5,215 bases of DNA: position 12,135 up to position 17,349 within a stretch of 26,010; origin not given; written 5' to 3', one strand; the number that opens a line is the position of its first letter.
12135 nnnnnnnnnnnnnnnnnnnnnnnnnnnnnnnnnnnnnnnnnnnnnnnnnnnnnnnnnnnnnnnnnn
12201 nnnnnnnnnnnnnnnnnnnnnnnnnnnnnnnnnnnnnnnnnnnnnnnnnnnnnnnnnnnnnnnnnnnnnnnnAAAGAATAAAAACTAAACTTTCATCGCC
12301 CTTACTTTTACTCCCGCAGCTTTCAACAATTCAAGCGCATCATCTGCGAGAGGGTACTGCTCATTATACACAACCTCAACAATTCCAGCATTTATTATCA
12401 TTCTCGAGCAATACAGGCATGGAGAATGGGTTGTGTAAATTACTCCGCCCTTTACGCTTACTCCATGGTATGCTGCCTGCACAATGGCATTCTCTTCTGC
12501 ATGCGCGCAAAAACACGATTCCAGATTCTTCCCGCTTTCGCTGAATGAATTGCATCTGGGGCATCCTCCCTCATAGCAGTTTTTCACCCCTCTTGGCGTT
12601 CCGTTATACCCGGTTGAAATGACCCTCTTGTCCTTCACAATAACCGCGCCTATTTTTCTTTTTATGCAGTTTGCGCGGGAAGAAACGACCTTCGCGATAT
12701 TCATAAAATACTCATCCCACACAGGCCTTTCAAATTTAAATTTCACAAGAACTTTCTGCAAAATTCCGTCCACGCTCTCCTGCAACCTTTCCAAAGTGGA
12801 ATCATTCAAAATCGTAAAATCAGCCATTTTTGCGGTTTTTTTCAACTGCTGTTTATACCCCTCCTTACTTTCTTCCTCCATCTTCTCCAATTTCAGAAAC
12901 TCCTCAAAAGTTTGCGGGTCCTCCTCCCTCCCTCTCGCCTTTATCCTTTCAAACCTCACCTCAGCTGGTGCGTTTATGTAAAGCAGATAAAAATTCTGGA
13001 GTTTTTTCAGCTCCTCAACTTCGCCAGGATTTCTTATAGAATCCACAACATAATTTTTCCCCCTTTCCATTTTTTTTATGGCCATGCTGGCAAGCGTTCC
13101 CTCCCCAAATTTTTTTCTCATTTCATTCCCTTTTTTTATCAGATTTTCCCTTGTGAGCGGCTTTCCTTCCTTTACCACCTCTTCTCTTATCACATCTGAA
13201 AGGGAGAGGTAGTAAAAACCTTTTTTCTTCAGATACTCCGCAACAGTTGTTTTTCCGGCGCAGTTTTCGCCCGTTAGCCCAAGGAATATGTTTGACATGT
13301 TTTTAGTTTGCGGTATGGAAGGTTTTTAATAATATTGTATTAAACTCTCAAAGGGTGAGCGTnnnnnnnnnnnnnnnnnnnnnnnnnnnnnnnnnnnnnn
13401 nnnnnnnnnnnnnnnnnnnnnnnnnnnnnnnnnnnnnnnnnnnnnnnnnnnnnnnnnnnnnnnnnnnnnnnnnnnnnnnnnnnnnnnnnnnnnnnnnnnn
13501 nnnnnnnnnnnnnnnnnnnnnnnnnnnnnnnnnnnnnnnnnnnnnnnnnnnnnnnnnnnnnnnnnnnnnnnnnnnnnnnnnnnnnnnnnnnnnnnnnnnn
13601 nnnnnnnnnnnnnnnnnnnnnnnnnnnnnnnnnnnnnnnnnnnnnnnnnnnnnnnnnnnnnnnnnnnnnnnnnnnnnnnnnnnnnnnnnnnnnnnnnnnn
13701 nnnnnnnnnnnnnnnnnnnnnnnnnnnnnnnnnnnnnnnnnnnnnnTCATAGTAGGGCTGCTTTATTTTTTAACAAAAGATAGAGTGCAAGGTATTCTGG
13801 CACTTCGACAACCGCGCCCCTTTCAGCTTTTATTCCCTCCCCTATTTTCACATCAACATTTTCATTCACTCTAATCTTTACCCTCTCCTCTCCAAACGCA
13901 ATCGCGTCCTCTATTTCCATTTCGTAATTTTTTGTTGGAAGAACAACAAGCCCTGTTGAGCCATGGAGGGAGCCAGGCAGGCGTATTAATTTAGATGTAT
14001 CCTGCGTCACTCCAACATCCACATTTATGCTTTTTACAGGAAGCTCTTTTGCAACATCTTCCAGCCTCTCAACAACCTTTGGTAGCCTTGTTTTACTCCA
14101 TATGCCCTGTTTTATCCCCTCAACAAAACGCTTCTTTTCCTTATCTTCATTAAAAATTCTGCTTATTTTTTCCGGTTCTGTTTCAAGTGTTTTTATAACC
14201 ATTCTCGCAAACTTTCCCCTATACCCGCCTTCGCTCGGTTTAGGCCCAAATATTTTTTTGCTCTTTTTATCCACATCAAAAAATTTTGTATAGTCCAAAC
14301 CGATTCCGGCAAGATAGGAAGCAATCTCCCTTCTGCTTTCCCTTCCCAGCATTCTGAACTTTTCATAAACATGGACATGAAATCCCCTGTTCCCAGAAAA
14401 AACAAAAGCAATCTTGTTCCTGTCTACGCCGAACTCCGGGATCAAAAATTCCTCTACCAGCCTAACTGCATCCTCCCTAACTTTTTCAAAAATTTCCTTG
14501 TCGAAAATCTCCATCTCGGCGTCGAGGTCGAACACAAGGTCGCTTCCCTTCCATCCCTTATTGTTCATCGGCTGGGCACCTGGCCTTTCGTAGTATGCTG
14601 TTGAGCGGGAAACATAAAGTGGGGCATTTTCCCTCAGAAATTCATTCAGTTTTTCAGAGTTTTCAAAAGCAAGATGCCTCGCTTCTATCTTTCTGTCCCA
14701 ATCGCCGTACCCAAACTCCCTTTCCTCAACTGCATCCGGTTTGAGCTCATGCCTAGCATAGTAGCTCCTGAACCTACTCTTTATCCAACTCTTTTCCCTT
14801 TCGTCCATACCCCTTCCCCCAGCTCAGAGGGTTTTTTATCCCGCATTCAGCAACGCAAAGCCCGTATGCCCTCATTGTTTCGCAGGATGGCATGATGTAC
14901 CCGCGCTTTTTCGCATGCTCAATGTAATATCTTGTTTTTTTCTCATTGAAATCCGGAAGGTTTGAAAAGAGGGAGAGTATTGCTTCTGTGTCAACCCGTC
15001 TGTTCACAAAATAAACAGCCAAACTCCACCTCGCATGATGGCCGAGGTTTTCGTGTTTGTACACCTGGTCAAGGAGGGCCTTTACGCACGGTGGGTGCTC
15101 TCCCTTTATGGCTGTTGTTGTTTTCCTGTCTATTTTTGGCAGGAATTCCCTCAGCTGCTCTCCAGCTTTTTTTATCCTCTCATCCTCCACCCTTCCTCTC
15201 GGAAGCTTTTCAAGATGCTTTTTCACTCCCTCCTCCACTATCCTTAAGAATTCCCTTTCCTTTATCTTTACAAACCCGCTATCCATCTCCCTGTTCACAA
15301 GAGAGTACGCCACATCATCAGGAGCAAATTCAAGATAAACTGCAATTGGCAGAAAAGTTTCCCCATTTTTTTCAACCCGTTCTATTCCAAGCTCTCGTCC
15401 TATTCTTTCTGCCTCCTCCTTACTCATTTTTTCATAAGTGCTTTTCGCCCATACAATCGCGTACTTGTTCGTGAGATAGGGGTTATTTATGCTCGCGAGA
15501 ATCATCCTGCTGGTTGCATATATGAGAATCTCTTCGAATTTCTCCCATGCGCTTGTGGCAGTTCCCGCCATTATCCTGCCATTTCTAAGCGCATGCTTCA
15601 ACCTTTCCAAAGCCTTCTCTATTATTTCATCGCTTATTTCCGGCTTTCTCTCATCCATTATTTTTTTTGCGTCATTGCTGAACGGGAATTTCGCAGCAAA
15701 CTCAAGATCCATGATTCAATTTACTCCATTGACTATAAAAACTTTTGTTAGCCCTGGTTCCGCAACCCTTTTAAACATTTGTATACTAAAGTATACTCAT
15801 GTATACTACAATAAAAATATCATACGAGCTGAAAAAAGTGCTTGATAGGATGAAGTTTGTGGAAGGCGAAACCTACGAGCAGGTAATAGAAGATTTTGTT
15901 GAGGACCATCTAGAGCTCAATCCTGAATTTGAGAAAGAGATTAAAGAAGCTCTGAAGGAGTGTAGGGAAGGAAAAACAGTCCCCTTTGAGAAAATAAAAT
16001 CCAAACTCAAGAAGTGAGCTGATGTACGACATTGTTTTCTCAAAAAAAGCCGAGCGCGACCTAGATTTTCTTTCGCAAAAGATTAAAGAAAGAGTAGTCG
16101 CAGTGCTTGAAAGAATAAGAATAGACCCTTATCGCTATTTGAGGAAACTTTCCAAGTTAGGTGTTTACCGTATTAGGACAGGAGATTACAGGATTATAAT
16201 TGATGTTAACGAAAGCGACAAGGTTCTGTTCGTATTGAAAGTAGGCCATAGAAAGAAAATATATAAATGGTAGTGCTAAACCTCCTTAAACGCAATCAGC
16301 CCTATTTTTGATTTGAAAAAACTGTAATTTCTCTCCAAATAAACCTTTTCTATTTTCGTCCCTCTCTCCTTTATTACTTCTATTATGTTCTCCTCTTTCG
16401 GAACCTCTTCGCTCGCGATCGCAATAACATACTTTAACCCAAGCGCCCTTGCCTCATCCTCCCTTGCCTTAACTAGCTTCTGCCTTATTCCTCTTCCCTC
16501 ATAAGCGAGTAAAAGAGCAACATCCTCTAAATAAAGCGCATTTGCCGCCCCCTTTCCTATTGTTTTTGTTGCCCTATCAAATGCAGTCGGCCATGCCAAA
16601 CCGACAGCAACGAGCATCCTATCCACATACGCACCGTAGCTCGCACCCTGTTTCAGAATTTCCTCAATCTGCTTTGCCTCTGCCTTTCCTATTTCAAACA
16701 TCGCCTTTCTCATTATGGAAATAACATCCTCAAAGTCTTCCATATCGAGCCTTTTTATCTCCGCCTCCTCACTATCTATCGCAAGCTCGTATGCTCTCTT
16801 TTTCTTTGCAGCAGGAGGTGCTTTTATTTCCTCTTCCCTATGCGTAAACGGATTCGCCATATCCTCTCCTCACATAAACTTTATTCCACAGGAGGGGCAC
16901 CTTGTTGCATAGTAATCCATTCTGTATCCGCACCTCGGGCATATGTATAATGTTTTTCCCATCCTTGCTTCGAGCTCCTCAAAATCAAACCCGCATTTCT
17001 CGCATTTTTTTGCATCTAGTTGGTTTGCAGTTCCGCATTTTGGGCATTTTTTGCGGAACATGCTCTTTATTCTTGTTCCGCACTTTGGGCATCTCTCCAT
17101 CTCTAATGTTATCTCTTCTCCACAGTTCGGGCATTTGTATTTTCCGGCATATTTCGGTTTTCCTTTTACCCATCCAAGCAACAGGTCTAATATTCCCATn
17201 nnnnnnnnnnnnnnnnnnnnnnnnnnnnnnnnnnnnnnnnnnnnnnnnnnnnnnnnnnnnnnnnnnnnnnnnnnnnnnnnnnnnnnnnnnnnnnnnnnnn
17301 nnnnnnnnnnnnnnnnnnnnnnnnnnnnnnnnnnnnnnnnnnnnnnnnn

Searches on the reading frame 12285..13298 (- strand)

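Call 65: search_protein_families(library=pfam, proteins=[window:12285-13298:-], max_evalue=0.001)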
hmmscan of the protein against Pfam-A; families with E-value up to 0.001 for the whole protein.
window:12285-13298:- (337 aa): 7 families
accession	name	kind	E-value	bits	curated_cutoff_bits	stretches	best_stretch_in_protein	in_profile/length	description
PF00383.29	dCMP_cyt_deam_1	-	4.2e-25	88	25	1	194-311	3-100/102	Cytidine and deoxycytidylate deaminase zinc-binding region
PF14437.12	MafB19-deam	-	6.1e-20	72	27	1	194-316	3-104/142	MafB19-like deaminase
PF13238.12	AAA_18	-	7.6e-15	55.9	29.4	1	7-130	2-119/128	AAA domain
PF13207.12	AAA_17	-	6.9e-13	49.5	27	1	10-132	2-133/136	AAA domain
PF13671.12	AAA_33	-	2.3e-08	34.9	27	1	9-129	5-125/143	AAA domain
PF01712.25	dNK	-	0.00018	21.7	27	0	104-179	125-194/203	Deoxynucleoside kinase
PF01121.26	CoaE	-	0.00022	21.4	27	0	5-51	2-47/180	Dephospho-CoA kinase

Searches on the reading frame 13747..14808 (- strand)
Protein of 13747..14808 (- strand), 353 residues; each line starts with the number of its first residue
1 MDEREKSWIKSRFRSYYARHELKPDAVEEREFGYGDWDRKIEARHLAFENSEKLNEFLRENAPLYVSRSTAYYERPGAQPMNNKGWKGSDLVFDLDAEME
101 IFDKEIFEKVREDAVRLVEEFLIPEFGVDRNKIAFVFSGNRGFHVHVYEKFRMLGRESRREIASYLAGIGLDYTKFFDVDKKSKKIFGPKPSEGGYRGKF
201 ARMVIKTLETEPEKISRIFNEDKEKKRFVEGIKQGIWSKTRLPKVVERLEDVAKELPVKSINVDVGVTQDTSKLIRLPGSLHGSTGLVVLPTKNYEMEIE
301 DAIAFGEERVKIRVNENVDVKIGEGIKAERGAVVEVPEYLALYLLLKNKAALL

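Call 65: search_protein_families(library=pfam, proteins=[window:13747-14808:-], max_evalue=0.001)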
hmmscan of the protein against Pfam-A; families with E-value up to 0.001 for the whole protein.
window:13747-14808:- (353 aa): 1 family
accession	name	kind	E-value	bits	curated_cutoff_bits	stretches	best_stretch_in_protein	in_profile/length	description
PF01896.25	DNA_primase_S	-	3.2e-20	73.6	26.8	1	93-291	1-160/163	DNA primase small subunit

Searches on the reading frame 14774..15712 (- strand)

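Call 65: search_protein_families(library=pfam, proteins=[window:14774-15712:-], max_evalue=0.001)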
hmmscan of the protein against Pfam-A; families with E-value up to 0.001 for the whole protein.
window:14774-15712:- (312 aa): 1 family
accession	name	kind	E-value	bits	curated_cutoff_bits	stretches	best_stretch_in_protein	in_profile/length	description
PF04104.19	DNA_primase_lrg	-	3.2e-20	73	22.4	1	140-287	18-205/266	Eukaryotic and archaeal DNA primase, large subunit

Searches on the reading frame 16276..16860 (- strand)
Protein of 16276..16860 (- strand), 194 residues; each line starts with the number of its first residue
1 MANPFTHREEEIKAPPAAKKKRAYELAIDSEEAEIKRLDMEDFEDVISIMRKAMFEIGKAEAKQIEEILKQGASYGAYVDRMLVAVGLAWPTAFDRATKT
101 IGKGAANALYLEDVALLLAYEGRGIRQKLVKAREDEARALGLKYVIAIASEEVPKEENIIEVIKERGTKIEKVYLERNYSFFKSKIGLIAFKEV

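Call 65: search_protein_families(library=pfam, proteins=[window:16276-16860:-], max_evalue=0.001)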
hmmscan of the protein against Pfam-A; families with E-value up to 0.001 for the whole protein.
window:16276-16860:- (194 aa): 2 families
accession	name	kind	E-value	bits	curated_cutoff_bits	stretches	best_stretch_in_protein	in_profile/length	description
PF13527.13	Acetyltransf_9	-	0.00015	22.2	25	1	34-151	1-115/127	Acetyltransferase (GNAT) domain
PF00583.31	Acetyltransf_1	-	0.00016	22.4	20.7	1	62-147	20-98/116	Acetyltransferase (GNAT) family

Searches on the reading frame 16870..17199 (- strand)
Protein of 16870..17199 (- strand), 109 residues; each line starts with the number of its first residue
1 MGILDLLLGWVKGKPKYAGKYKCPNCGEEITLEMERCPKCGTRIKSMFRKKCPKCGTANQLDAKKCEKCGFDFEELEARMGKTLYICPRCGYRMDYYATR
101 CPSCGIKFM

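Call 65: search_protein_families(library=pfam, proteins=[window:16870-17199:-], max_evalue=0.001)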
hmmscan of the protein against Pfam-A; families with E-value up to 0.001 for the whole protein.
window:16870-17199:- (109 aa): 20 families
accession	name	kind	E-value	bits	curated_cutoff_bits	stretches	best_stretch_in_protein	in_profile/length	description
PF13240.11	Zn_Ribbon_1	-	1.1e-17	63.6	25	2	22-43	1-22/23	zinc-ribbon domain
PF12773.13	DZR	-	2.8e-17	63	27.3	2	23-70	1-45/45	Double zinc ribbon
PF13248.11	Zn_ribbon_3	-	1.5e-12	47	27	2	20-44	2-26/26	zinc-ribbon domain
PF10571.15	UPF0547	-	5.9e-09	36.3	29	1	50-75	1-26/26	Uncharacterised protein family UPF0547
PF09723.15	Zn_ribbon_8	-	4.5e-08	33.4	34.4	1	65-91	7-33/41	Zinc ribbon domain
PF22747.2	Zn_ribbon_DUF2089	-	1.2e-06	29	27.6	1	23-48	1-26/32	DUF2089 zinc ribbon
PF24463.1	DUF7577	-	1.7e-06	27.9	28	0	36-49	4-17/27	Domain of unknown function (DUF7577)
PF24460.1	DUF7575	-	3.8e-06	26.6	28.5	0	22-44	5-27/28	Domain of unknown function (DUF7575)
PF23455.1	DUF7129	-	1e-05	25.6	30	0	19-45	10-38/45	Domain of unknown function (DUF7129)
PF07282.18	Cas12f1-like_TNB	-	1.2e-05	25.9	26.3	0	64-95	29-51/60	Cas12f1-like, TNB domain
PF17032.10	Zn_ribbon_15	-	1.3e-05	26.3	28.9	0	20-41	52-73/73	zinc-ribbon family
PF18912.6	DZR_2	-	1.3e-05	25.4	27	0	22-69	9-55/56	Double zinc ribbon domain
PF07191.17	Zn_ribbon_6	-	5.5e-05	23.5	25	0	18-65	14-62/67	Double zinc ribbon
PF07754.17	HVO_2753_ZBP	-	8.4e-05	22.7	33.2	0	18-56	14-46/46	Small zinc finger protein HVO_2753-like, Zn-binding pocket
PF01396.24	Zn_ribbon_Top1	-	8.4e-05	22.7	32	0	22-33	3-14/39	Topoisomerase DNA binding C4 zinc finger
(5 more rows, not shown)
